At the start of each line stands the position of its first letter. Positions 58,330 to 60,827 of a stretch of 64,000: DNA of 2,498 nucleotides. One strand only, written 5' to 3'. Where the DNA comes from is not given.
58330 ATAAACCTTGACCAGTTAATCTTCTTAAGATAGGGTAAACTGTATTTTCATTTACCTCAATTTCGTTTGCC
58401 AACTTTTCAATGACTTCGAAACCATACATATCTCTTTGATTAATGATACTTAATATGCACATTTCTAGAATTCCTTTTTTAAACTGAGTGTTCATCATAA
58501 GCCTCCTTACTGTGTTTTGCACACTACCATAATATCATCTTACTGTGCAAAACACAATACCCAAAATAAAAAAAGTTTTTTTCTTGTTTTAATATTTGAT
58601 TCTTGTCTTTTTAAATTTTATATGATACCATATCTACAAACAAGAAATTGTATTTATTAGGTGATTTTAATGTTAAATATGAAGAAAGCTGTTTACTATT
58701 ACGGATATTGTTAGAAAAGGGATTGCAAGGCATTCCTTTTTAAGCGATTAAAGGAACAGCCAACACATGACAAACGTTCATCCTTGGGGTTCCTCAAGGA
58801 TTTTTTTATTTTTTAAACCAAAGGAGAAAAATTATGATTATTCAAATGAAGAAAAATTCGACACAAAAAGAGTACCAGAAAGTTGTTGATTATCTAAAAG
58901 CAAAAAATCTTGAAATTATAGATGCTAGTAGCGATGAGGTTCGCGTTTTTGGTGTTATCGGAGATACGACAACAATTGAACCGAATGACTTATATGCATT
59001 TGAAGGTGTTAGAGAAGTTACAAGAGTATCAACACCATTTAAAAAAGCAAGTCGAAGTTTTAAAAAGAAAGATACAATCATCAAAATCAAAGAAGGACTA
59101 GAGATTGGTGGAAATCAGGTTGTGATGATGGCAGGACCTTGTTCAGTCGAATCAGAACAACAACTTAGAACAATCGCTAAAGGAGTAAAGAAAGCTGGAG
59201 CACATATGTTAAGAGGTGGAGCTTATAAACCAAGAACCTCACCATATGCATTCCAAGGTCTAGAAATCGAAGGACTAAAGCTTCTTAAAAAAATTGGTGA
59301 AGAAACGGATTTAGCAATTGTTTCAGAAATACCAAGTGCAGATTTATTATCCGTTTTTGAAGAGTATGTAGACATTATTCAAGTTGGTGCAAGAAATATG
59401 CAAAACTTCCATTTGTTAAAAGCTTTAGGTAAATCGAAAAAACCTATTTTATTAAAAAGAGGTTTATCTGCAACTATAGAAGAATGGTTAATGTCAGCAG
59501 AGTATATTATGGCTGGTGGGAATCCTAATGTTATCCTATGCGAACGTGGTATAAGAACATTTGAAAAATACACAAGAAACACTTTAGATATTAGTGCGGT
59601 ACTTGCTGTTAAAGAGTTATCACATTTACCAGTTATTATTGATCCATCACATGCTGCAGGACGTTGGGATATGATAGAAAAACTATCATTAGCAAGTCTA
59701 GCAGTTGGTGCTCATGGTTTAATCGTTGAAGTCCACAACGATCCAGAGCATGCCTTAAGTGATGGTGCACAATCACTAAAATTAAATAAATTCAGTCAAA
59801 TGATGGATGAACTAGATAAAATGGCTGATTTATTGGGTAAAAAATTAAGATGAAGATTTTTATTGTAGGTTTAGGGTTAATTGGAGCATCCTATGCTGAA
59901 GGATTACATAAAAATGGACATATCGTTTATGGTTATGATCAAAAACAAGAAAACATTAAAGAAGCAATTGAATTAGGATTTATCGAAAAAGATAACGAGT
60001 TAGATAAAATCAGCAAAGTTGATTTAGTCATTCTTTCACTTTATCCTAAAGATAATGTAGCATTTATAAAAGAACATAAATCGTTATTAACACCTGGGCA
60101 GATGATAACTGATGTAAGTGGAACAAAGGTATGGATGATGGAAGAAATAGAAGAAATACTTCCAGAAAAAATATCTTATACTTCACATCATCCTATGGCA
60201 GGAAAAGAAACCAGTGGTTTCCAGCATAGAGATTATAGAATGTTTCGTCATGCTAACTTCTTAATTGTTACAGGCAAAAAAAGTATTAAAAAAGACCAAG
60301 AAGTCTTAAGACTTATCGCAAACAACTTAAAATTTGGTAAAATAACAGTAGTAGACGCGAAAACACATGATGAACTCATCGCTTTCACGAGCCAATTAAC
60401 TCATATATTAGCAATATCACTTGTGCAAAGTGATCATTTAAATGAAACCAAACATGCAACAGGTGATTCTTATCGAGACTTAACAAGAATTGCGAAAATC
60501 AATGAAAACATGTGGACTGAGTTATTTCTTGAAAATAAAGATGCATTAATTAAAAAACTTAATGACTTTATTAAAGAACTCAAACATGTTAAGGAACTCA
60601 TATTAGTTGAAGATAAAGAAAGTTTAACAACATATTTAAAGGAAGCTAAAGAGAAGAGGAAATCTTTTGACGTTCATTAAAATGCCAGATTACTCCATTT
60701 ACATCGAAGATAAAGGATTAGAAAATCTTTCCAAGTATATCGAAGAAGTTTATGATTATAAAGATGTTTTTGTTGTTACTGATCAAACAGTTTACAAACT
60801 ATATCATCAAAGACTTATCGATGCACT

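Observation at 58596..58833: Tyr-rich leader peptide with alternative hairpins and a terminator: candidate ribosome-mediated attenuator of the aro operon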

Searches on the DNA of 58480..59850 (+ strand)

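Call 4: search_rna_families(source=window, start=58480, end=58900, threshold=evalue, max_evalue=10, show_alignments=3)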
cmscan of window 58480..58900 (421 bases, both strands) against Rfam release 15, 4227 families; matches with E-value up to 10: 19.
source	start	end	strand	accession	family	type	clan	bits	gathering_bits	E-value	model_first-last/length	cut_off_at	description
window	58750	58836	+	RF01054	preQ1-II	Cis-reg; riboswitch;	-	22.2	47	0.23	1-99/99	no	PreQ1-II (pre queuosine) riboswitch aptamer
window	58524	58588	+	RF02075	STnc230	Gene; sRNA;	-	21.2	50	1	1-83/83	no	Enterobacterial sRNA STnc230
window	58713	58837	+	RF04310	nqrA-II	Cis-reg;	-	18.8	55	0.97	1-174/174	no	nqrA-II ncRNA motif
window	58671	58743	+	RF00356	snoR32_R81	Gene; snRNA; snoRNA; CD-box;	-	18.8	45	6.5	1-98/98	no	Small nucleolar RNA R32/R81/Z41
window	58824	58896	+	RF00526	snoMe28S-U3344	Gene; snRNA; snoRNA; CD-box;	-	17.9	50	2.3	1-83/83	no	Small nucleolar RNA Me28S-U3344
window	58506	58561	-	RF04235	mir-242_2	Gene; miRNA;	-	17.1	56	0.32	1-81/81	no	mir-242_2 microRNA precursor family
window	58713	58837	+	RF02526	SSRC34_1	Gene; sRNA;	-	17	64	9.3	1-128/128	no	Streptococcus sRNA SSRC34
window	58787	58812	-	RF02416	TCV_H4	Cis-reg;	-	16.3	50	3.9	1-51/51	no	Turnip crinkle virus 3'UTR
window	58766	58833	-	RF03528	mir-1264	Gene; miRNA;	-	15.3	79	3.4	1-67/67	no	mir-1264 microRNA precursor family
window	58503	58564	-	RF00245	mir-19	Gene; miRNA;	CL00110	15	50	5.2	1-79/79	no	mir-19 microRNA precursor family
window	58512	58555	+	RF04235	mir-242_2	Gene; miRNA;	-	14.9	56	1.6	20-62/81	no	mir-242_2 microRNA precursor family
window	58506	58558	-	RF00887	mir-802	Gene; miRNA;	-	14.9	86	5.2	1-94/94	no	mir-802 microRNA precursor family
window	58782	58836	+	RF02980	freshwater-2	Cis-reg;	-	14.9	49.9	9.1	1-84/84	no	freshwater-2 RNA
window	58707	58846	+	RF01797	fstAT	Gene; antitoxin;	-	14.7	72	8.1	1-94/94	no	Fst antitoxin sRNA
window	58498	58563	-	RF01910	mir-511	Gene; miRNA;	CL00140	14.4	80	5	1-81/81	no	mir-511 microRNA precursor family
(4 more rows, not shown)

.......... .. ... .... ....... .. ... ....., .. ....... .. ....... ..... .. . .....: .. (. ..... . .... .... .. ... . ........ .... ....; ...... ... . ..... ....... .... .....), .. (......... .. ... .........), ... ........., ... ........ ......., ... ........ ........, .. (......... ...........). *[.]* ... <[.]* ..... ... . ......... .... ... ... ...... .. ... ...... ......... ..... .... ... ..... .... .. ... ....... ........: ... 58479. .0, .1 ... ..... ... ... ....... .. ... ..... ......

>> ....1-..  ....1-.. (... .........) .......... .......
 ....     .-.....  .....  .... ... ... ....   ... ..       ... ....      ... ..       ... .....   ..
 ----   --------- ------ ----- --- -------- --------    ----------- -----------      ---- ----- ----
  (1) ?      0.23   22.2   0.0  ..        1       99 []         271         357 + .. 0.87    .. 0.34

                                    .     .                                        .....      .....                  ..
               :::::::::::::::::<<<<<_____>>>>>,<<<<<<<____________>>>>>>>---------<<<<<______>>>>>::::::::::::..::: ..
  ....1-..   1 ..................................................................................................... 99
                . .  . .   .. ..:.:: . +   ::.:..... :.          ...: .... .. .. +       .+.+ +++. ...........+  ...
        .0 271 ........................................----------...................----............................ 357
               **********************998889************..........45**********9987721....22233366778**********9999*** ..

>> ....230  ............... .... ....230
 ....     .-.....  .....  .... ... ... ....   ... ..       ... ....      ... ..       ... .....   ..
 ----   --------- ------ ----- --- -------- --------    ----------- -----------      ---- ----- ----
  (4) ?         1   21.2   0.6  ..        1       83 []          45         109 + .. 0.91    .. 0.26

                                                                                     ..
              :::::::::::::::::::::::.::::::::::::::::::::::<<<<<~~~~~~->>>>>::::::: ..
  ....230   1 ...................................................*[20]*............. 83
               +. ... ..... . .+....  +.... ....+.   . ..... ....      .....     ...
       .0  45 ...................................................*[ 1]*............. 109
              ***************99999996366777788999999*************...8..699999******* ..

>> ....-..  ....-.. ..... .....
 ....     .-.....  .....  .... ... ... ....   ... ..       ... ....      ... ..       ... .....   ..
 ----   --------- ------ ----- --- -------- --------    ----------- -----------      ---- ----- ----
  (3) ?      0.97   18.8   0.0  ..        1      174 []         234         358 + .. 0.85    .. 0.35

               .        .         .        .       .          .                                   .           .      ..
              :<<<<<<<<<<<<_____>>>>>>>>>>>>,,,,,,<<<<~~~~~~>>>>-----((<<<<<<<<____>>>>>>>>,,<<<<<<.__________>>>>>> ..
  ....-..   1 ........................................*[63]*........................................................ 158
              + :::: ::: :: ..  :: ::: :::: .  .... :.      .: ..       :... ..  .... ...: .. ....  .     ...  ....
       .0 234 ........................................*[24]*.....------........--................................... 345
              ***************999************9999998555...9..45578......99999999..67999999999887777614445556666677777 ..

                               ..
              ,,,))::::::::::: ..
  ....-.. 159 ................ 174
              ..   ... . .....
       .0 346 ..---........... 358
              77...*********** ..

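Call 57: search_rna_families(sources=[L042, L044, L045, L048, L001, L016, L040, L049, L054, L078], threshold=gathering)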
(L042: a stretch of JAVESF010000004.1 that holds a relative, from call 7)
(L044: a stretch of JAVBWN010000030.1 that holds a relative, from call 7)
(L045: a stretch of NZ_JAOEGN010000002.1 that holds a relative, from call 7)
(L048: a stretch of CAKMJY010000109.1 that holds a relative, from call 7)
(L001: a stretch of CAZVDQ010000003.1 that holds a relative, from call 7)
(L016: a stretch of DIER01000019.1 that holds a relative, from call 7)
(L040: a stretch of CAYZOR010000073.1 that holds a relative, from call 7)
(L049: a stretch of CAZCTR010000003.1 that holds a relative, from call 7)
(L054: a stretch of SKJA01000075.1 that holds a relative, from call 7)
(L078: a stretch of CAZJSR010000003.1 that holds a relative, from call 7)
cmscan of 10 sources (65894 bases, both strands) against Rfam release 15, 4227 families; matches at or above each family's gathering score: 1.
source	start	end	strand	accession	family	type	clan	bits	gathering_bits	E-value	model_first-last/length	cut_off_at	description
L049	1249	1467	+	RF00230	T-box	Cis-reg; leader;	-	110.8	93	1.3e-23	1-219/219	no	T-box leader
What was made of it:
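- On T-box leader (RF00230): The scan does detect a real T-box in L049 (call 57).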

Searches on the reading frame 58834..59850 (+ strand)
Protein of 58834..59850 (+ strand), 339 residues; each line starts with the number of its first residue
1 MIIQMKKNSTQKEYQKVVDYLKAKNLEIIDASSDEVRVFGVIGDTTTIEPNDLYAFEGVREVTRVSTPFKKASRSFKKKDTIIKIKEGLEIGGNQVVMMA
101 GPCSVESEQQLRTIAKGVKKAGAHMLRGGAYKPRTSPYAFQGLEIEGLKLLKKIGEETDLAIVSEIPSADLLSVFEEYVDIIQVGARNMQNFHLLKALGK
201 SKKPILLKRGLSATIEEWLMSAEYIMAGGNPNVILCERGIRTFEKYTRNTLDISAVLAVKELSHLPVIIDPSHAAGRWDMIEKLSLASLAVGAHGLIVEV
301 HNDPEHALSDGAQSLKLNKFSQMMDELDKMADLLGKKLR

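Call 7: find_related_loci(query=window:58834-59850:+, collection=genome_contigs, flank=3000)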
Query window:58834-59850:+ (339 aa) in genome_contigs; peptide patterns used: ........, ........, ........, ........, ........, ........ (x = any residue, [..] = any of these).
317 stretches matched a pattern; 239 encode a relative of the query (tblastn E <= 1e-3); the best 80 are kept; 80 distinct loci.
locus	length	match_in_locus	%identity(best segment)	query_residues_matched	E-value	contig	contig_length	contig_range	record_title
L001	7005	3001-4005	87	1-335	0e+0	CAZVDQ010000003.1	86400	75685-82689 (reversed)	MAG TPA_asm: uncultured Mariniplasma sp. isolate binchicken_co181_473 genome assembly, contig: NODE_209_length_86400_cov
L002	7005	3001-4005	86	1-335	0e+0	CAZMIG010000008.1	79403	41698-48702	MAG TPA_asm: uncultured Mariniplasma sp. isolate SRP178699_co1_599 genome assembly, contig: NODE_215_length_79403_cov_11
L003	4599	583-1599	85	1-339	0e+0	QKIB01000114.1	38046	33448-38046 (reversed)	MAG: Acholeplasmatales bacterium isolate SZUA-569 scaffold_1982, whole genome shotgun sequence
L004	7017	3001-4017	84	1-339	0e+0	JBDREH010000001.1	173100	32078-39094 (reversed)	MAG: Bacillota bacterium isolate MEGAHIT-group-1.303 k141_9726480, whole genome shotgun sequence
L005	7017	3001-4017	85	1-339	0e+0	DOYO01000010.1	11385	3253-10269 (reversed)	MAG TPA_asm: Acholeplasmataceae bacterium isolate UBA12080 contig_16653, whole genome shotgun sequence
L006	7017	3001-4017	83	1-339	0e+0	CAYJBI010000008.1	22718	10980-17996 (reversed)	MAG TPA_asm: uncultured Mariniplasma sp. isolate ERP122455_co2_240 genome assembly, contig: NODE_386_length_22718_cov_9.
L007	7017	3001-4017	83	1-339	0e+0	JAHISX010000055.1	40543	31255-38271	MAG: Bacillota bacterium isolate MM_PC_MetaG.mb.192 MM_PC_MetaG.mb.192_k141_1094585, whole genome shotgun sequence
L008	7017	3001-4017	84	1-339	0e+0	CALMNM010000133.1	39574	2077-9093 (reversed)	MAG TPA_asm: uncultured Acholeplasma sp. isolate SRR6284161_bin.9_CONCOCT_v1.1_MAG genome assembly, contig: ERZ795125.93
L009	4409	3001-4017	84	1-339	0e+0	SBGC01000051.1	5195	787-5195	MAG: Bacillota bacterium isolate M0117 scaffold_4466_1, whole genome shotgun sequence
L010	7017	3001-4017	84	1-339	0e+0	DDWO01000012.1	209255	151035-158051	MAG TPA_asm: Acholeplasmataceae bacterium UBA2284 UBA2284_contig_8320, whole genome shotgun sequence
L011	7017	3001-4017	84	1-339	0e+0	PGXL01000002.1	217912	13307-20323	MAG: Tenericutes bacterium HGW-Tenericutes-2 bjp_ig2102_scaffold_42, whole genome shotgun sequence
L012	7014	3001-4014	82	1-338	0e+0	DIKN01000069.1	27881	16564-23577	MAG TPA_asm: Acholeplasmataceae bacterium UBA5617 UBA5617_contig_64653, whole genome shotgun sequence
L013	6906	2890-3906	86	1-339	0e+0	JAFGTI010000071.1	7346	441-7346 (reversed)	MAG: Acholeplasmataceae bacterium isolate Zod_Metabat.963 k87_4300428, whole genome shotgun sequence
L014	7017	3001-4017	81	1-339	0e+0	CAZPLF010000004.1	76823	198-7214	MAG TPA_asm: uncultured Mariniplasma sp. isolate SRP178699_co1_430 genome assembly, contig: NODE_233_length_76823_cov_20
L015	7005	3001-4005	82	1-335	0e+0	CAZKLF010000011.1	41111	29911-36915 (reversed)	MAG TPA_asm: uncultured Mariniplasma sp. isolate SRP191223_co1_51 genome assembly, contig: NODE_650_length_41111_cov_10.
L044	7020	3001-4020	69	1-339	2e-160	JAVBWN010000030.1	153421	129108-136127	MAG: Acholeplasma sp. isolate ZNE14_Bin79 all_Scaff011376, whole genome shotgun sequence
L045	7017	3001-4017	69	1-338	1e-160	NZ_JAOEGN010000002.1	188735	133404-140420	Paracholeplasma vituli strain 92-19 NODE_2_length_188735_cov_127.694578, whole genome shotgun sequence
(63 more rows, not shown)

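Call 39: search_protein_families(library=ncbifam, proteins=[window:58834-59850:+], max_evalue=0.00001)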
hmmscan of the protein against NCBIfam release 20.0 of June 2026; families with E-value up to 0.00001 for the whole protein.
window:58834-59850:+ (339 aa): 8 families
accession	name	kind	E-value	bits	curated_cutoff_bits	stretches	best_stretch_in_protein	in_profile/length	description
NF006421.0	PRK08673.1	subfamily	3.6e-148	493.3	335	1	1-337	1-336/338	3-deoxy-7-phosphoheptulonate synthase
TIGR01361.1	DAHP_synth_Bsub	equivalog_domain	2e-119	397.8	267.75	1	71-328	2-258/260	3-deoxy-7-phosphoheptulonate synthase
NF009933.0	PRK13396.1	subfamily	4.6e-114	381.1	486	1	1-336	1-343/352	3-deoxy-7-phosphoheptulonate synthase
NF009239.0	PRK12595.1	equivalog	6.1e-113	377.4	279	1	72-333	96-356/360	bifunctional 3-deoxy-7-phosphoheptulonate synthase/chorismate mutase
NF041229.1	BagF_FevY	exception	8.2e-97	324.4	700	1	9-320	5-315/340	phospho-2-dehydro-3-deoxyheptonate aldolase BagF/FevY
TIGR01362.1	KDO8P_synth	equivalog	1.2e-34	119.7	314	1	95-333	2-255/258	3-deoxy-8-phosphooctulonate synthase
NF003543.0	PRK05198.1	equivalog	1.3e-33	116.2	242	1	92-333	14-270/273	3-deoxy-8-phosphooctulonate synthase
NF009109.0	PRK12457.1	equivalog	4.4e-19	68.8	457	1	134-334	61-272/281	3-deoxy-8-phosphooctulonate synthase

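Call 64: find_homologous_proteins(query=L044:3001-4020:+, max_evalue=1e-60)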
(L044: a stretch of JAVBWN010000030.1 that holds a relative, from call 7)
Query L044:3001-4020:+ (340 aa): 8000 proteins with E <= 1e-60 among 8000 candidates; the best 120 are listed.
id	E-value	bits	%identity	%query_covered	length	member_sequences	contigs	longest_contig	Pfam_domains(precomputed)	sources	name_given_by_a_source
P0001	6.7e-204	694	93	100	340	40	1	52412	PF03102.21,PF18152.7,PF00793.27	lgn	-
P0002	5.8e-189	645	86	100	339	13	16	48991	PF03102.21,PF18152.7,PF00793.27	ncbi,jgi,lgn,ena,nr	ncbi:MAG: 3-deoxy-7-phosphoheptulonate synthase [Acholeplasma sp.]|jgi:3-deoxy-7-phosphoheptulonate 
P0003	1.3e-188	644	86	100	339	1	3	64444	PF03102.21,PF18152.7,PF00793.27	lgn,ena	-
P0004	7.5e-187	638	85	100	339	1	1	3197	PF03102.21,PF18152.7,PF00793.27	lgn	-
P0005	7.9e-186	635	83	100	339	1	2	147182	PF03102.21,PF18152.7,PF00793.27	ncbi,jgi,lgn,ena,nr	ncbi:MAG: 3-deoxy-7-phosphoheptulonate synthase [Acholeplasma sp.]|nr:3-deoxy-7-phosphoheptulonate s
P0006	1.3e-183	627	83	100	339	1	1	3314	PF03102.21,PF18152.7,PF00793.27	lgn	-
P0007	3.5e-183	626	83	100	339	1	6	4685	PF03102.21,PF18152.7,PF00793.27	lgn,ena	-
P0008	8.9e-183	625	82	100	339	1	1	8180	PF03102.21,PF18152.7,PF00793.27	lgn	-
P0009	1.2e-182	624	82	100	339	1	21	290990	PF03102.21,PF18152.7,PF00793.27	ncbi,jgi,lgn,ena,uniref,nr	ncbi:3-deoxy-7-phosphoheptulonate synthase [Acholeplasma morum]|jgi:3-deoxy-7-phosphoheptulonate syn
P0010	1.8e-182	624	82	100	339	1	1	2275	PF03102.21,PF18152.7,PF00793.27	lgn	-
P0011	4.4e-182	622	82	100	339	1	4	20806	PF03102.21,PF18152.7,PF00793.27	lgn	-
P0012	4.5e-182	622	82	100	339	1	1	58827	PF03102.21,PF18152.7,PF00793.27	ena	-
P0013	1.7e-178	610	80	100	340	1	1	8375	PF03102.21,PF18152.7,PF00793.27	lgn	-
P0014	2.5e-178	610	80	100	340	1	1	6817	PF03102.21,PF18152.7,PF00793.27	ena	-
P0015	4.5e-178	609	80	100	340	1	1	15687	PF03102.21,PF18152.7,PF00793.27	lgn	-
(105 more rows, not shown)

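Call 65: find_encoding_contigs(protein=P0009, flank=6000, max_places=2)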
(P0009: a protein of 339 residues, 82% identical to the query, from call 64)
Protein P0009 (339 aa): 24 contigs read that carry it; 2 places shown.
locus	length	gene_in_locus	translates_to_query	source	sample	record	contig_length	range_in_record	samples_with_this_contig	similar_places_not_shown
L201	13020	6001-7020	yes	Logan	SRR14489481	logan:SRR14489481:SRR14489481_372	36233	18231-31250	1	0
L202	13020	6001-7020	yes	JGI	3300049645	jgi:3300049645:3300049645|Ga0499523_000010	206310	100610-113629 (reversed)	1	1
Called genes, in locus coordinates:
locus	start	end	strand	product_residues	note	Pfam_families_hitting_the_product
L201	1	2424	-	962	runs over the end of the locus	-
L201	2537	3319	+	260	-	PF00753:Lactamase_B, PF23023:Anti-Pycsar_Apyc1, PF12706:Lactamase_B_2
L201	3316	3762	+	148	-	PF02590:SPOUT_MTase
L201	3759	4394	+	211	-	PF00702:Hydrolase, PF12710:HAD, PF13419:HAD_2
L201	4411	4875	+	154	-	PF01741:MscL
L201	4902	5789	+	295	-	-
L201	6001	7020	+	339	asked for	PF18152:DAHP_snth_FXD, PF00793:DAHP_synth_1, PF03102:NeuB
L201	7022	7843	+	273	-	PF03446:NAD_binding_2 (weak), PF03807:F420_oxidored (weak), PF02153:PDH_N, PF20463:PDH_C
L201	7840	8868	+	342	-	PF00465:Fe-ADH (weak), PF13685:Fe-ADH_2 (weak), PF01761:DHQ_synthase, PF24621:DHQS_C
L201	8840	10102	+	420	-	PF00275:EPSP_synthase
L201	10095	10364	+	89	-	PF01817:CM_2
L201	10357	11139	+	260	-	PF08501:Shikimate_dh_N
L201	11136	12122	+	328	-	PF01264:Chorismate_synt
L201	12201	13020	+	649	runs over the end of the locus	PF00270:DEAD, PF04851:ResIII, PF00271:Helicase_C, PF22590:Cas3-like_C_2 (weak), PF19833:RecG_dom3_C (weak)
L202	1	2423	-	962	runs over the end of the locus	-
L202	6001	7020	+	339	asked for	PF18152:DAHP_snth_FXD, PF00793:DAHP_synth_1, PF03102:NeuB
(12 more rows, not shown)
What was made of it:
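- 58834..63965 (+): Regulated operon as far as the window reaches: aroF (58834-59853), tyrA (59850-60680), aroB (60667-61680), aroA (61677-62936), chorismate mutase (62926-63180), aroE (63177-63965). In an Acholeplasma morum-type relative the operon is aroF-tyrA-aroB-aroA-CM-aroE-aroC and ends there (call 65).
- tyrA is the second gene of the operon (calls 39, 65).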

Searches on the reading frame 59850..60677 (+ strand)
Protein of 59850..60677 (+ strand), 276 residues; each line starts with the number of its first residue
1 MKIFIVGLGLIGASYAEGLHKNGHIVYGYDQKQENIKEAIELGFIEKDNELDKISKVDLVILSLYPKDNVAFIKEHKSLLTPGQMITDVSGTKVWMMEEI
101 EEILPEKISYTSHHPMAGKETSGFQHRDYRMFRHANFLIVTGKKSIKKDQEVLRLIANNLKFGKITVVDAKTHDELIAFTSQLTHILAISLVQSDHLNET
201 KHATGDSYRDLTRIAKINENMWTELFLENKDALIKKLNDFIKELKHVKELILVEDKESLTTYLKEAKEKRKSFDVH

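Call 39: search_protein_families(library=ncbifam, proteins=[window:59850-60677:+], max_evalue=0.00001)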
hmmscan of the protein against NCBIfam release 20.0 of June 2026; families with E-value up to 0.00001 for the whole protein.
window:59850-60677:+ (276 aa): 20 families
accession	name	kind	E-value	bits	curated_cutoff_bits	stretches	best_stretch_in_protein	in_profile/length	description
NF011381.1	PRK14806.1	equivalog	4.4e-49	167.4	902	1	2-274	5-285/733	bifunctional prephenate dehydrogenase/3-phosphoshikimate 1-carboxyvinyltransferase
NF006307.0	PRK08507.1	equivalog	3.5e-47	160.9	295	1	1-270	1-272/275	prephenate dehydrogenase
NF005107.0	PRK06545.1-5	equivalog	8.1e-47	159.9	414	1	2-275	4-286/367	prephenate dehydrogenase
NF005105.0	PRK06545.1-3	equivalog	2.7e-43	148.2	524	1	2-276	4-288/367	prephenate dehydrogenase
NF005650.0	PRK07417.1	equivalog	7.6e-39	133.7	290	1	1-273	2-278/281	prephenate/arogenate dehydrogenase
NF005694.0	PRK07502.1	equivalog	9.5e-38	130.2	409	1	2-272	8-287/310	prephenate/arogenate dehydrogenase family protein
NF005106.0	PRK06545.1-4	equivalog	2.9e-34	118.9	569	1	2-273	3-283/363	prephenate dehydrogenase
NF005108.0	PRK06545.1-6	equivalog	4.3e-29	101.6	327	1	3-274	13-285/321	prephenate dehydrogenase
NF005111.0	PRK06545.2-3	equivalog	1.7e-28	99.7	344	1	3-247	16-261/371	prephenate dehydrogenase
NF005104.0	PRK06545.1-1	equivalog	3.7e-26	92.1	713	1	2-275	4-285/366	prephenate dehydrogenase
NF005112.0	PRK06545.2-4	subfamily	1.1e-24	87.1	294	1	2-248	4-247/356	prephenate dehydrogenase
NF005109.0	PRK06545.2-1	equivalog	1.1e-21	77.4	397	1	4-246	5-244/361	prephenate dehydrogenase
NF005110.0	PRK06545.2-2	equivalog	1e-14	54.5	385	1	3-245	73-317/423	prephenate dehydrogenase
NF006409.0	PRK08655.1-3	equivalog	7.5e-14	51.9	310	1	1-268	1-265/290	prephenate dehydrogenase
NF005113.0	PRK06545.2-5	equivalog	1.3e-13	50.7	497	0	167-249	190-274/378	prephenate dehydrogenase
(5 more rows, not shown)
